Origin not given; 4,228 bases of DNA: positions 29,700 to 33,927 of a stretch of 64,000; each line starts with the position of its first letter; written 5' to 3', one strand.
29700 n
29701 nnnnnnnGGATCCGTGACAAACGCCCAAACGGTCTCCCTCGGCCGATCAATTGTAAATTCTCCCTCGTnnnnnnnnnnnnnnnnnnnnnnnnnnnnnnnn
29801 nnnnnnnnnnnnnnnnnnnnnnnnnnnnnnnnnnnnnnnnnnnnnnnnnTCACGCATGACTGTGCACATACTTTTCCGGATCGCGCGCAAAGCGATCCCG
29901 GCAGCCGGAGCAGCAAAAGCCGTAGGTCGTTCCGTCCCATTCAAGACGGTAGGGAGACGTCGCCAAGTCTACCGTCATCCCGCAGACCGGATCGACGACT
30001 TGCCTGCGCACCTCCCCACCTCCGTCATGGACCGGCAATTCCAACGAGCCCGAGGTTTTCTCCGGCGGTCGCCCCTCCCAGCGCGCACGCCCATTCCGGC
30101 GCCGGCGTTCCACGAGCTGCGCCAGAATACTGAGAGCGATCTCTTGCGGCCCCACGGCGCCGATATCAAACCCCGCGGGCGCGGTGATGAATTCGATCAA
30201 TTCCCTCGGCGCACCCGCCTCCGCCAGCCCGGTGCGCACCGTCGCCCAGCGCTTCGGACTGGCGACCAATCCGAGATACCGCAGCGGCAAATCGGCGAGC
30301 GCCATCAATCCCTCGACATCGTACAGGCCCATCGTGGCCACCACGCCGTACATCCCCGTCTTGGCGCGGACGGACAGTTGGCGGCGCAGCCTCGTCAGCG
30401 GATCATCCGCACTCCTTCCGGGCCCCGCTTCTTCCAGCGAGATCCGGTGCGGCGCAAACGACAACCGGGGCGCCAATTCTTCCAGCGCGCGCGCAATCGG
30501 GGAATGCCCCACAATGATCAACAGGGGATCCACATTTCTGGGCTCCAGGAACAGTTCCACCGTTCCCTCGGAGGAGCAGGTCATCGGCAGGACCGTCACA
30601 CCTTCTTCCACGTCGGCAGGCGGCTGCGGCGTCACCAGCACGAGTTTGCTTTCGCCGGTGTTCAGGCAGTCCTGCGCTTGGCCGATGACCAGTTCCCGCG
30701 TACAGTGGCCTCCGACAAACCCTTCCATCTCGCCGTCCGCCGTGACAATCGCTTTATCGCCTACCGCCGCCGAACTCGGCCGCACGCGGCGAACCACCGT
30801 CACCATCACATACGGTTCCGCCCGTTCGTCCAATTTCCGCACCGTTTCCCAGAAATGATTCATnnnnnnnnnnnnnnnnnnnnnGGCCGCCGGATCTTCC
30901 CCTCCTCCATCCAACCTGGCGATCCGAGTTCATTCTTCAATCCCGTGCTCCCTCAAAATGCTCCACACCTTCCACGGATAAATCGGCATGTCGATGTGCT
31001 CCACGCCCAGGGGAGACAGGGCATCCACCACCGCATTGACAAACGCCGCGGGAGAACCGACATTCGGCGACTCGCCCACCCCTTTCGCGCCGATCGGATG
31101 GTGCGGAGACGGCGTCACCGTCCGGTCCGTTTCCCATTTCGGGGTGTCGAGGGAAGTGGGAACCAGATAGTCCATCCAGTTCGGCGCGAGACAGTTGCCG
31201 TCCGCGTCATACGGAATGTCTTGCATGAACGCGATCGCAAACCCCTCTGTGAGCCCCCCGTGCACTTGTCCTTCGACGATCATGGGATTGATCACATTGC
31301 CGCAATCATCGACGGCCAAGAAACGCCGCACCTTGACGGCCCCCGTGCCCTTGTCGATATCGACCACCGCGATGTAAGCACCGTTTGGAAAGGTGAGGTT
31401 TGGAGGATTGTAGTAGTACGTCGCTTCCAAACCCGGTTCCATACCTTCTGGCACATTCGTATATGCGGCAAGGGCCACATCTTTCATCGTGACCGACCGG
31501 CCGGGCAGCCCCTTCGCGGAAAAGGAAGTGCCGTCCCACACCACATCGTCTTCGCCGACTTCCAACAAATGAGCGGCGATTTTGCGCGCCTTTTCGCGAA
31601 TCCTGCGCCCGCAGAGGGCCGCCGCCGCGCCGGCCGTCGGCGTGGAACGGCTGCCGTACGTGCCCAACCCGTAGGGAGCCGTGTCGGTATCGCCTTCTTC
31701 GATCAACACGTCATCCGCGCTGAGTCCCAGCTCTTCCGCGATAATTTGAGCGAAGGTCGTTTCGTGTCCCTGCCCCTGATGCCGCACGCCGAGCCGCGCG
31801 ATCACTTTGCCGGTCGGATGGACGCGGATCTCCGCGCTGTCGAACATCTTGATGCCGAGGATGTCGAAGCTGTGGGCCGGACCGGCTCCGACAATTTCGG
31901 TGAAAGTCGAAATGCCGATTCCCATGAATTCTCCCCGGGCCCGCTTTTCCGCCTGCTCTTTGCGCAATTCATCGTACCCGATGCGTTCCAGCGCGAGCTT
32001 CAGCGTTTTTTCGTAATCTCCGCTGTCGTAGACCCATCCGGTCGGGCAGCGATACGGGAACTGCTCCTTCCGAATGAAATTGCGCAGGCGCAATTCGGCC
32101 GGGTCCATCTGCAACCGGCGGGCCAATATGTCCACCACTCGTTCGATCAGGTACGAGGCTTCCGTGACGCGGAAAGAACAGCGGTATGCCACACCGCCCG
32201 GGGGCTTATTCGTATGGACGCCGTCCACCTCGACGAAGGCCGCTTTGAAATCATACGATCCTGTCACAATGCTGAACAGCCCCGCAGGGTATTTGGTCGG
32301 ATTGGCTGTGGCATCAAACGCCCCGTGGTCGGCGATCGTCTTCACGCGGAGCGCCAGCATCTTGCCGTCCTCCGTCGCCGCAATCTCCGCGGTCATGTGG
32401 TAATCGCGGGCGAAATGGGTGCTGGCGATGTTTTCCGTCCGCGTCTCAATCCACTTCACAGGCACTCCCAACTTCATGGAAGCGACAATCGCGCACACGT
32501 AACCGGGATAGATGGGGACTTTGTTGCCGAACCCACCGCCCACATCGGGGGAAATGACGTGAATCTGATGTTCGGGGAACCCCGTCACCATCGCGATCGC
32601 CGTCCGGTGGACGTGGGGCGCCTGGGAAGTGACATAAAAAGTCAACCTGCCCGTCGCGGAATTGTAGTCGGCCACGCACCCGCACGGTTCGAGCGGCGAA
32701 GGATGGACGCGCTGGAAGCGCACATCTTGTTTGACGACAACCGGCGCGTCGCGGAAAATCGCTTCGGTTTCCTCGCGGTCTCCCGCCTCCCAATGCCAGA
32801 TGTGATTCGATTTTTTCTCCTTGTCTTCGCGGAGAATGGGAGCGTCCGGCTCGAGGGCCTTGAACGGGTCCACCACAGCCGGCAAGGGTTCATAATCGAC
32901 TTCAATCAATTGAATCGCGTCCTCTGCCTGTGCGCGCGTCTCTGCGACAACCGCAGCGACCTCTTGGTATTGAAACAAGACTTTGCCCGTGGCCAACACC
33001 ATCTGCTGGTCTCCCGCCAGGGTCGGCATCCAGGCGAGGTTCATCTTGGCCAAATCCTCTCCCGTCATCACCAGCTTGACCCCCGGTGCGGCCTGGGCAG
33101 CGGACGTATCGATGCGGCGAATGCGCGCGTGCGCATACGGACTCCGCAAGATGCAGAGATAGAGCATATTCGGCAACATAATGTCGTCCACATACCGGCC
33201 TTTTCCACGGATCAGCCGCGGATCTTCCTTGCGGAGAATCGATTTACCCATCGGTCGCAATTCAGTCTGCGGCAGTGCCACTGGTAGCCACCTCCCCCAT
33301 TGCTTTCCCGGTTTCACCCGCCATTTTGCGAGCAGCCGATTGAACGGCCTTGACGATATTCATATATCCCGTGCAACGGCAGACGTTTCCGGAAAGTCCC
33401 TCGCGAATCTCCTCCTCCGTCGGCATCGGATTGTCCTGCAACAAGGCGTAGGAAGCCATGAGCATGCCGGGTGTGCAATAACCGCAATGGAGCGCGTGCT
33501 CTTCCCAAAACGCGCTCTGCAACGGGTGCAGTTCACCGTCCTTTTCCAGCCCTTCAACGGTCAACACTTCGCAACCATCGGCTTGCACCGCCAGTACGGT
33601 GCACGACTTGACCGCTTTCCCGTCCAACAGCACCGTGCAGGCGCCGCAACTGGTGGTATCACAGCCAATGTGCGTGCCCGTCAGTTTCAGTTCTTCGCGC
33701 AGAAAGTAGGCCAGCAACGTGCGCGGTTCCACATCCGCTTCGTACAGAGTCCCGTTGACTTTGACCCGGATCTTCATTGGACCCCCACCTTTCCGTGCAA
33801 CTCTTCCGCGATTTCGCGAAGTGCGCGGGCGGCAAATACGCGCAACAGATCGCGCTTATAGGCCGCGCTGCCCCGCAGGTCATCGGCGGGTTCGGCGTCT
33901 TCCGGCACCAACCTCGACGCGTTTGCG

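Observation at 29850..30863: XdhC/CoxF-type maturation factor fused to a YHS (TRASH-like) putative copper-binding domain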

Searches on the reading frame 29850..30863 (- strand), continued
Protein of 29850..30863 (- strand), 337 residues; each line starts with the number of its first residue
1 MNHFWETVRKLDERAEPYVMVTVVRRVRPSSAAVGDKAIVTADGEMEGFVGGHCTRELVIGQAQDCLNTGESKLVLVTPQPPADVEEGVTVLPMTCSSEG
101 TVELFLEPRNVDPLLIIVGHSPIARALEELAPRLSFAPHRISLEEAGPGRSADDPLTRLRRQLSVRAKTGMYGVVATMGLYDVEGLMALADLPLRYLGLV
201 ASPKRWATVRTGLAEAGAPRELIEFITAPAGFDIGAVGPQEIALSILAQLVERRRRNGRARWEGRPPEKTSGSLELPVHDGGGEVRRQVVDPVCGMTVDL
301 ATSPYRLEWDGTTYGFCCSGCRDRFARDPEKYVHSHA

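Call 48: fold_search(model_id=the predicted structure, library=pdb)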
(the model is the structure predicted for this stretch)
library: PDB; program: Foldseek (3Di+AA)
matches with E <= 10: 1376; with E <= 0.001: 6
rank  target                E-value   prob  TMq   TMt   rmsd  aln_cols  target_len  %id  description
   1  2we8_A                9.6e-15  1.00  0.48  0.47   6.4       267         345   22  Crystal structure of Mycobacterium tuberculosis Rv0376c homologue from Mycobacterium smegmatis (released 2010-04-07)
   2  2we8_B                1.6e-14  1.00  0.48  0.48   6.3       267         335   22  Crystal structure of Mycobacterium tuberculosis Rv0376c homologue from Mycobacterium smegmatis (released 2010-04-07)
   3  2we7_A                1.5e-13  1.00  0.48  0.47   6.6       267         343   21  Crystal structure of Mycobacterium tuberculosis Rv0376c homologue from Mycobacterium smegmatis (released 2010-04-07)
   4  2we7_B                2.5e-13  1.00  0.49  0.49   6.0       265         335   22  Crystal structure of Mycobacterium tuberculosis Rv0376c homologue from Mycobacterium smegmatis (released 2010-04-07)
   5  3on5_A                5.1e-13  1.00  0.34  0.34  13.0       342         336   19  Crystal structure of a xanthine dehydrogenase (BH1974) from Bacillus halodurans at 2.80 A resolution (released 2010-09-15)
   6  3on5_B                8.5e-10  1.00  0.39  0.41  11.8       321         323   18  Crystal structure of a xanthine dehydrogenase (BH1974) from Bacillus halodurans at 2.80 A resolution (released 2010-09-15)
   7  5loa_A                1.3e-02  0.97  0.20  0.21   6.0       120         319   12  Crystal structure of the engineered D-Amino Acid Dehydrogenase (DAADH) bound to NADP+ (released 2017-08-16)
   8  5gz6_A                2.5e-02  0.82  0.21  0.22   8.9       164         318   14  Structure of D-amino acid dehydrogenase in complex with NADPH and 2-keto-6-aminocapronic acid (released 2017-04-12)
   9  8hwy_A                2.6e-02  0.95  0.20  0.23   5.9       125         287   16  Ancestral imine reductase mutant N559_M6 (released 2024-01-10)
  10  6th8_MODEL_1_A        4.5e-02  0.85  0.22  0.47   6.0       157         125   19  Reconstructing the Origins of the HemD-like fold (released 2019-11-27)
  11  4oqz                  4.5e-02  0.51  0.17  0.20  10.4       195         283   13  Streptomyces aurantiacus imine reductase (released 2014-10-22)
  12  3wgo_B                5.1e-02  0.89  0.20  0.21   6.3       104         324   10  Crystal structure of Q154L/T173I/R199M/P248S/H249/N276S mutant of meso-dapdh from Clostridium tetani E88 (released 2014-08-20)
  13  7e1h_B                5.1e-02  0.54  0.16  0.36   9.4       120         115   14  crystal structure of RD-BEF (released 2022-02-09)
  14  3bio_B                5.4e-02  0.84  0.22  0.25   7.8       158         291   13  Crystal structure of oxidoreductase (Gfo/Idh/MocA family member) from Porphyromonas gingivalis W83 (released 2007-12-25)
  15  4qpj_D                5.4e-02  0.72  0.20  0.44   6.9       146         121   14  2.7 Angstrom Structure of a Phosphotransferase in Complex with a Receiver Domain (released 2015-07-15)
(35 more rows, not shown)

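Call 69: get_annotated_region(hit=H1, flank=7000)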
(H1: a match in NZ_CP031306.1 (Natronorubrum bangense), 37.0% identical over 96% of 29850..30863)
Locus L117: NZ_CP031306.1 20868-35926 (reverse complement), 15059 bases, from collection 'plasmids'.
description: Natronorubrum bangense strain JCM 10635 plasmid unnamed1, complete sequence
organism: Natronorubrum bangense (NCBI taxid 61858)
taxonomy: Archaea; Euryarchaeota; Halobacteria; Halobacteriales; Natrialbaceae; Natronorubrum; Natronorubrum bangense
host: -; source: Cell culture,The Bange salt-alkaline lake in Tibet; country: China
typing (MOB-suite, as given by PLSDB): non-mobilizable
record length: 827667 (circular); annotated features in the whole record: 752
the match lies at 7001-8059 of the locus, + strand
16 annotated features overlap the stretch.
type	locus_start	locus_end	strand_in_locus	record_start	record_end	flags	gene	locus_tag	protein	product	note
CDS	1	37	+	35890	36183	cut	-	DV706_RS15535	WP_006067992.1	hypothetical protein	-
CDS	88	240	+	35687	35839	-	-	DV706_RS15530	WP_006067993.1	AbrB/MazE/SpoVT family DNA-binding domain-containing protein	-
CDS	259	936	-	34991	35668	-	-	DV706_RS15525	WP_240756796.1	nucleotidyltransferase family protein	-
CDS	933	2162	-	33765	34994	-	-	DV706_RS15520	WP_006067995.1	molybdopterin molybdotransferase MoeA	-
CDS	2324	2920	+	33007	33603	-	-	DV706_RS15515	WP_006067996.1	SRPBCC domain-containing protein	-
CDS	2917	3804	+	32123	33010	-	-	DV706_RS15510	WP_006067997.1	xanthine dehydrogenase family protein subunit M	-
CDS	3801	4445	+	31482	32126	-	-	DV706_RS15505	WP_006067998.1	(2Fe-2S)-binding protein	-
CDS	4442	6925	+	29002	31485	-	-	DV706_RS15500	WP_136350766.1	aerobic carbon-monoxide dehydrogenase large subunit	-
CDS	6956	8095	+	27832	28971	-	-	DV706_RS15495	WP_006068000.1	XdhC family protein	-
CDS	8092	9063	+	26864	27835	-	-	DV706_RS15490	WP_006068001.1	MoxR family ATPase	-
CDS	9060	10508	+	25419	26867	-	-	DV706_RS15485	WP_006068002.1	VWA domain-containing protein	-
CDS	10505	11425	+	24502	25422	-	-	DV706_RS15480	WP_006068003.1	DUF364 domain-containing protein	-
CDS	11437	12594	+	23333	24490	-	-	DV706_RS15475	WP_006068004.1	XdhC/CoxI family protein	-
CDS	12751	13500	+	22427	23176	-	-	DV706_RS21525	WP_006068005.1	hypothetical protein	-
CDS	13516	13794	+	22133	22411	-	-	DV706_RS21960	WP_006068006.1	hypothetical protein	-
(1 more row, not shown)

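Call 70: get_annotated_region(hit=H4, flank=7000)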
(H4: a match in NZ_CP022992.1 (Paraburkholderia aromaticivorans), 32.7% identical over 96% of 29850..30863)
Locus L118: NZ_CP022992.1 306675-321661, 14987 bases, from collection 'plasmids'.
description: Paraburkholderia aromaticivorans strain BN5 plasmid pBN2, complete sequence
organism: Paraburkholderia aromaticivorans (NCBI taxid 2026199)
taxonomy: Bacteria; Pseudomonadota; Betaproteobacteria; Burkholderiales; Burkholderiaceae; Paraburkholderia; Paraburkholderia aromaticivorans
host: -; source: -; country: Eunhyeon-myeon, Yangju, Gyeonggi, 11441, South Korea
typing (MOB-suite, as given by PLSDB): non-mobilizable; mating-pair formation MPF_T
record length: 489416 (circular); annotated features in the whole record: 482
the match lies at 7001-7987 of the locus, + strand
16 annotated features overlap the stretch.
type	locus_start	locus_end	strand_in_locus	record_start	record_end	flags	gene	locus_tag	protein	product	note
CDS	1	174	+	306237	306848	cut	-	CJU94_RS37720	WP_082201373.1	OmpW family outer membrane protein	-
CDS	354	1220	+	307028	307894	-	-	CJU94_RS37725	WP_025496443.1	xanthine dehydrogenase family protein subunit M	-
CDS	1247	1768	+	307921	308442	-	-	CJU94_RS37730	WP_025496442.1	(2Fe-2S)-binding protein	-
CDS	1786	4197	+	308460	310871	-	-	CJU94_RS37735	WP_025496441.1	aerobic carbon-monoxide dehydrogenase large subunit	-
CDS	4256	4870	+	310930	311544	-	-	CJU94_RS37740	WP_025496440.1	SRPBCC family protein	-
CDS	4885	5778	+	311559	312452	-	-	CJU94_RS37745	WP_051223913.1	MoxR family ATPase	-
CDS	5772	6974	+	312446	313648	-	-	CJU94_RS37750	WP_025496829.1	VWA domain-containing protein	-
CDS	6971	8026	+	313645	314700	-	-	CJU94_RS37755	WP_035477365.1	XdhC family protein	-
CDS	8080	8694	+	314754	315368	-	-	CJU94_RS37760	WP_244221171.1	nucleotidyltransferase family protein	-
CDS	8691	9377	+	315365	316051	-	-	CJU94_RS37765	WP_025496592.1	hypothetical protein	-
CDS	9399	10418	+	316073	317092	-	-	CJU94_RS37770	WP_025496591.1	XdhC family protein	-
CDS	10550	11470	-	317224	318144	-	-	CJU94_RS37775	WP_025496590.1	LysR family transcriptional regulator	-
CDS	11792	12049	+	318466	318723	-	-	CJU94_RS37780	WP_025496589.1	hypothetical protein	-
CDS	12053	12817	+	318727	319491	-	-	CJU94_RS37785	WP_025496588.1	HAD family hydrolase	-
CDS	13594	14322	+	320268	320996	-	gph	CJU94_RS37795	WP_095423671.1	phosphoglycolate phosphatase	GO:0043094 - cellular metabolic compound salvage [Evidence IEA]; GO:0008152 - metabolic process [Evidence IEA]; ...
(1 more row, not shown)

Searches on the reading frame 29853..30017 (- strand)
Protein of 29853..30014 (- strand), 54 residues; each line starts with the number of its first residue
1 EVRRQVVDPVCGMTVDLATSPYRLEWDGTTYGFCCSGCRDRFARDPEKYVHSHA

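Call 18: search_solved_structures(query=window:29853-30014:-, max_evalue=10, show_alignments=4)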
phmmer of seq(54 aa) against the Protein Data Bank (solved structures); distinct sequences matched with E-value up to 10: 8.
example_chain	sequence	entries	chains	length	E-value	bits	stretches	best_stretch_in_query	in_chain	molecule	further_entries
2inp_A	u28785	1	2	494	0.00065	23.2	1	20-51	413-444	Phenol hydroxylase component phN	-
3u52_A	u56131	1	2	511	0.00068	23.2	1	20-51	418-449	Phenol hydroxylase component phN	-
2inn_A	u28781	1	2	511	0.00068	23.2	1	20-51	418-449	Phenol hydroxylase component phN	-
9nri_BV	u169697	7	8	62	0.034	17.9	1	10-44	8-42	Large ribosomal subunit protein eL24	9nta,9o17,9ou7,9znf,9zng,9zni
2qa4_U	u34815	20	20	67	0.18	15.6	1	10-41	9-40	50S ribosomal protein L24e | RPL24E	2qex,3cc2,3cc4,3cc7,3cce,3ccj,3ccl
1ffk_R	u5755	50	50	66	0.18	15.6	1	10-41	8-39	RIBOSOMAL PROTEIN L24E | 50S RIBOSOMAL PROTEIN L19 | 50S ribosomal protein L24E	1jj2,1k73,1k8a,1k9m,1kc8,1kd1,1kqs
3g4s_U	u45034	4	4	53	0.32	14.8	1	10-41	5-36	50S ribosomal protein L24e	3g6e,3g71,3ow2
8hku_L24E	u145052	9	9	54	0.83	13.5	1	11-49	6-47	50S ribosomal protein L24e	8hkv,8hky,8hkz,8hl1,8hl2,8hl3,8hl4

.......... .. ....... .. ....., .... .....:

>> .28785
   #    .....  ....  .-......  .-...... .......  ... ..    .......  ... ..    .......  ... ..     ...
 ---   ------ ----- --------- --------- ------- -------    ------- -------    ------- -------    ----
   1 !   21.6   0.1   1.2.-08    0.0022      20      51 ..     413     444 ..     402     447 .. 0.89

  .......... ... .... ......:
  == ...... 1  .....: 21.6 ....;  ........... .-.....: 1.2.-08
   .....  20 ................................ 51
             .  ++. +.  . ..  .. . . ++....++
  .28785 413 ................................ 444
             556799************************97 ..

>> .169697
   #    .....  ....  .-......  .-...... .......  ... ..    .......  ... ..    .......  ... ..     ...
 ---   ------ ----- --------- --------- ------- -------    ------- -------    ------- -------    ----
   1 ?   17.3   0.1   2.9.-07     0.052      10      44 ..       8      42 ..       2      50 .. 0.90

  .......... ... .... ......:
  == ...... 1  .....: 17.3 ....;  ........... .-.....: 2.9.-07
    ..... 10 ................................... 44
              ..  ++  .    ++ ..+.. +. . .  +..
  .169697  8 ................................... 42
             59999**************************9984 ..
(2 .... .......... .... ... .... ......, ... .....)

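Call 52: search_solved_structures(query=A2, max_evalue=1, show_alignments=3)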
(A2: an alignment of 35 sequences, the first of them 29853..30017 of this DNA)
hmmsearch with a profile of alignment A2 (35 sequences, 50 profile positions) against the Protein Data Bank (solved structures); distinct sequences matched with E-value up to 1: 17.
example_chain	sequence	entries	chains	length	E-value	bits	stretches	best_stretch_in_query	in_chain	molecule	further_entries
2inp_A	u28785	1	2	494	2.1e-07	33.9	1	19-48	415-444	Phenol hydroxylase component phN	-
3u52_A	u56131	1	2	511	2.2e-07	33.8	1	19-48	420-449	Phenol hydroxylase component phN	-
2inn_A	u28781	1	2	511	2.2e-07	33.8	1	19-48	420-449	Phenol hydroxylase component phN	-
2fqh_A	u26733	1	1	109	0.01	18.9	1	18-41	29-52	Hypothetical protein TA0938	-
3g4s_U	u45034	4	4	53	0.03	17.4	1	8-36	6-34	50S ribosomal protein L24e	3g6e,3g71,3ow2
8hku_L24E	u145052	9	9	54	0.042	16.9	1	8-38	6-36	50S ribosomal protein L24e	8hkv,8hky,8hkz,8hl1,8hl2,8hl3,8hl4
1ffk_R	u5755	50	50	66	0.046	16.8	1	8-36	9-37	RIBOSOMAL PROTEIN L24E | 50S RIBOSOMAL PROTEIN L19 | 50S ribosomal protein L24E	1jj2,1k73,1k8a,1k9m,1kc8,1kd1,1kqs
2qa4_U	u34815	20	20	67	0.047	16.7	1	8-36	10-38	50S ribosomal protein L24e | RPL24E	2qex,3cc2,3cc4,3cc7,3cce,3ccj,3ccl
9fqr_Xf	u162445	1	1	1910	0.073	16.1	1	20-48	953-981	Cilia- and flagella-associated protein 276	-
2das_A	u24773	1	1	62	0.088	15.9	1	20-43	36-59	Zinc finger MYM-type protein 5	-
9nri_BV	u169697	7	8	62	0.15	15.2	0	8-40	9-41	Large ribosomal subunit protein eL24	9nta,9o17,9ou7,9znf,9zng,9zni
4v4n_AV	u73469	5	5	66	0.22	14.6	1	8-39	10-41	50S ribosomal protein L24E | Large ribosomal subunit protein eL24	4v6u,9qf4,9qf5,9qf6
9d2f_A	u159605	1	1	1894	0.23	14.5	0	21-49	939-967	Adenylate kinase 9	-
5k2m_E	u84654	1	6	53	0.28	14.3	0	3-19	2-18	Probable lysine biosynthesis protein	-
8ytn_A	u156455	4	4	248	0.33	14.1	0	22-35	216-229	Single-chain Fv antibody of E11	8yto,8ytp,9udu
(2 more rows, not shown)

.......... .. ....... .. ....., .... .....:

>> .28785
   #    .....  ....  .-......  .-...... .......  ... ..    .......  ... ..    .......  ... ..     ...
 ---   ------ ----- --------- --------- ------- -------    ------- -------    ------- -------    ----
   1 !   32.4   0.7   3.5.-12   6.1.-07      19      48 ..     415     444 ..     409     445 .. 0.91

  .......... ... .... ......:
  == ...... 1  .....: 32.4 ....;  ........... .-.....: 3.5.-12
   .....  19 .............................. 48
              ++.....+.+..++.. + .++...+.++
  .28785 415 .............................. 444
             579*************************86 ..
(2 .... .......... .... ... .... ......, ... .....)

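Call 57: predict_structure(alignment_id=A2)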
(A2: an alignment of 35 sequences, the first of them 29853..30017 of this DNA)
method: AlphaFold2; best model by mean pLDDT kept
length: 55 residues; sequences in the alignment: 35
mean_pLDDT: 91.2   pTM: 0.73
mean pLDDT of the five models: 91.2, 90.9, 89.7, 89.6, 88.8
residues with pLDDT >= 90: 45; 70-90: 4; 50-70: 6; < 50: 0
segments of 3 or more residues with pLDDT < 50: none
pLDDT, mean of each block of 10 residues (from residue 1): 82 95 95 97 97 71
secondary structure, 60 per line:
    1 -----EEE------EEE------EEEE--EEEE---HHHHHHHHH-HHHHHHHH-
elements in order: E6-8 E15-17 E24-27 E30-33 H37-45 H47-54

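Call 61: fold_search(model_id=the predicted structure, library=pdb)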
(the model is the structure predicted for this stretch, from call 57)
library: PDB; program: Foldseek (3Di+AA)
matches with E <= 10: 109; with E <= 0.001: 0
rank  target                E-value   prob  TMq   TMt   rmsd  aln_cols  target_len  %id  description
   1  3rne_A                1.6e-01  0.99  0.50  0.06   0.7        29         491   41  Structure of the Toluene/o-Xylene Monooxygenase Hydroxylase T201S/I276E Double Mutant (released 2011-08-17)
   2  3n1z_A                2.1e-01  0.98  0.50  0.06   0.7        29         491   41  X-ray Crystal Structure of Toluene/o-Xylene Monooxygenase Hydroxylase T201S Mutant (released 2010-10-13)
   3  3n1y_A                2.5e-01  0.98  0.50  0.06   0.7        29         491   41  X-ray Crystal Structure of Toluene/o-Xylene Monooxygenase Hydroxylase T201G Mutant (released 2010-10-13)
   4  3rnb_A                2.5e-01  0.98  0.50  0.06   0.7        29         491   41  Structure of the Toluene/o-Xylene Monooxygenase Hydroxylase T201S/F176W Double Mutant (released 2011-08-17)
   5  3rnf_A                2.5e-01  0.98  0.50  0.06   0.7        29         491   41  Structure of the Toluene/o-Xylene Monooxygenase Hydroxylase T201S/V271A Double Mutant (released 2011-08-17)
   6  3n20_A                2.8e-01  0.97  0.50  0.06   0.7        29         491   41  X-ray Crystal Structure of Toluene/o-Xylene Monooxygenase Hydroxylase T201V Mutant (released 2010-10-13)
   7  3n1x_A                3.0e-01  0.97  0.50  0.06   0.8        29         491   41  X-ray Crystal Structure of Toluene/o-Xylene Monooxygenase Hydroxylase T201C Mutant (released 2010-10-13)
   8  3rn9_A                3.2e-01  0.96  0.49  0.06   0.7        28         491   43  Structure of the Toluene/o-Xylene Monooxygenase Hydroxylase T201S/L272E Double Mutant (released 2011-08-17)
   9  3rng_A                3.4e-01  0.96  0.51  0.06   0.9        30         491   40  Structure of the Toluene/o-Xylene Monooxygenase Hydroxylase T201S/W167E Double Mutant (released 2011-08-17)
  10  2inp_A                4.2e-01  0.96  0.50  0.06   0.7        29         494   45  Structure of the Phenol Hydroxylase-Regulatory Protein Complex (released 2007-01-16)
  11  1t0q_A                4.2e-01  0.96  0.50  0.06   0.7        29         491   41  Structure of the Toluene/o-Xylene Monooxygenase Hydroxylase (released 2004-07-27)
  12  3rnc_A                4.5e-01  0.94  0.49  0.06   0.7        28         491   43  Structure of the Toluene/o-Xylene Monooxygenase Hydroxylase T201S/I100A Double Mutant (released 2011-08-17)
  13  2rdb_A                4.8e-01  0.93  0.49  0.06   0.7        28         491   43  X-ray Crystal Structure of Toluene/o-Xylene Monooxygenase Hydroxylase I100W Mutant (released 2007-12-18)
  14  2inn_A                5.2e-01  0.94  0.49  0.06   0.6        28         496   46  Structure of the Phenol Hydroxyalse-Regulatory Protein Complex (released 2007-01-16)
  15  3rna_A                7.3e-01  0.87  0.49  0.06   0.7        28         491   43  Structure of the Toluene/o-Xylene Monooxygenase Hydroxylase T201S/I100W Double Mutant (released 2011-08-17)
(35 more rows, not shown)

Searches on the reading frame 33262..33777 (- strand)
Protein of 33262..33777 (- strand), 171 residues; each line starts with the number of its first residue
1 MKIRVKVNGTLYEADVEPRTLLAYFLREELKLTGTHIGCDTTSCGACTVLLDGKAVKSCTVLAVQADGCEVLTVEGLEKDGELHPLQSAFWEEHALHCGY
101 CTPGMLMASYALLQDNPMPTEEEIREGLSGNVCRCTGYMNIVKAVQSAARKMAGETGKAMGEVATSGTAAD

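Call 41: search_protein_families(library=pfam, proteins=[window:33262-33777:-], max_evalue=0.001)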
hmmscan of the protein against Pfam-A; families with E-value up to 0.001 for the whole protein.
window:33262-33777:- (171 aa): 3 families
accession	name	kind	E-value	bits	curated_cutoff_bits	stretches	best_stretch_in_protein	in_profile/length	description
PF01799.25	Fer2_2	-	8.8e-34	115.9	30.3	1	73-146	1-75/75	[2Fe-2S] binding domain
PF00111.32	Fer2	-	7.8e-06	26.2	21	1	5-59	1-55/77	2Fe-2S iron-sulfur cluster binding domain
PF13085.11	Fer2_3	-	0.00055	20.4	27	1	38-77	51-89/107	2Fe-2S iron-sulfur cluster binding domain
